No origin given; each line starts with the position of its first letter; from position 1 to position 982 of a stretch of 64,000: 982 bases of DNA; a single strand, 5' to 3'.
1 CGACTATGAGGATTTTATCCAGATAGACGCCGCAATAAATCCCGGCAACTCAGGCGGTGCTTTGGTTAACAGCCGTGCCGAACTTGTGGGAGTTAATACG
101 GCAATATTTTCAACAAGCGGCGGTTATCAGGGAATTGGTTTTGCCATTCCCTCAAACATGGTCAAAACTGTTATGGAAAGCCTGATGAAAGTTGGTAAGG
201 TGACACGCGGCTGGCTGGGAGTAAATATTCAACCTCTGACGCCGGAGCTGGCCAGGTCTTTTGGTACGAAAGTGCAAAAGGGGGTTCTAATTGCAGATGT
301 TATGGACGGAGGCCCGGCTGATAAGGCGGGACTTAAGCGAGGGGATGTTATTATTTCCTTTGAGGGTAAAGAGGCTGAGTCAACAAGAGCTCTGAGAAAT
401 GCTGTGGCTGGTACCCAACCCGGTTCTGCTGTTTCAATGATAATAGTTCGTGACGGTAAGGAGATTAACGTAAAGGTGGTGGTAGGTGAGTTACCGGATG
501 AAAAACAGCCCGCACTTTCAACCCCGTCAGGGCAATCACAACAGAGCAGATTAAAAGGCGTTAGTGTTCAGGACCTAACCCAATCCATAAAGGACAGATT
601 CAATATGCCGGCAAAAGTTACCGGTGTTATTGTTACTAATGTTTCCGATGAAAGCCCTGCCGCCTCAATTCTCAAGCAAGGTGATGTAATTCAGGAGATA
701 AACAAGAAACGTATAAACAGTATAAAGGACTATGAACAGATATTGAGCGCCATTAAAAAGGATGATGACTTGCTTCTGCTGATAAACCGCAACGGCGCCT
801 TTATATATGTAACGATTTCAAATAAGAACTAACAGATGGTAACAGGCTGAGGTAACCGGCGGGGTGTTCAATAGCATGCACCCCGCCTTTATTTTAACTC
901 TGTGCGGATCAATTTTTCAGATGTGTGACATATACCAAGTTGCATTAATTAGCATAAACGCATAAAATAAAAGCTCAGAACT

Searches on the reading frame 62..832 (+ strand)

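Call 18: search_protein_families(library=pfam, proteins=[window:62-832:+], max_evalue=0.001)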
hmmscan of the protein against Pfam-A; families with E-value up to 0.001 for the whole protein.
window:62-832:+ (256 aa): 6 families
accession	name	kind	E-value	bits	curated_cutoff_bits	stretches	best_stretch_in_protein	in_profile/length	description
PF13180.12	PDZ_2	-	4.8e-28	97.7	27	2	52-139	3-78/80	PDZ domain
PF00595.29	PDZ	-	3.1e-19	69.6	23.2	2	44-128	4-80/81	PDZ domain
PF17820.7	PDZ_6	-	2e-17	63.1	27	2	77-130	2-54/54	PDZ domain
PF12812.13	PDZ_1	-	4e-07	30.4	28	0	166-233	12-77/78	PDZ-like domain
PF19805.5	DUF6288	-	3.7e-06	26.8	26.3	0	190-222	4-36/402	Family of unknown function (DUF6288)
PF06491.16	Disulph_isomer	-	0.00015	22.4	25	0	96-135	70-108/136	Disulphide isomerase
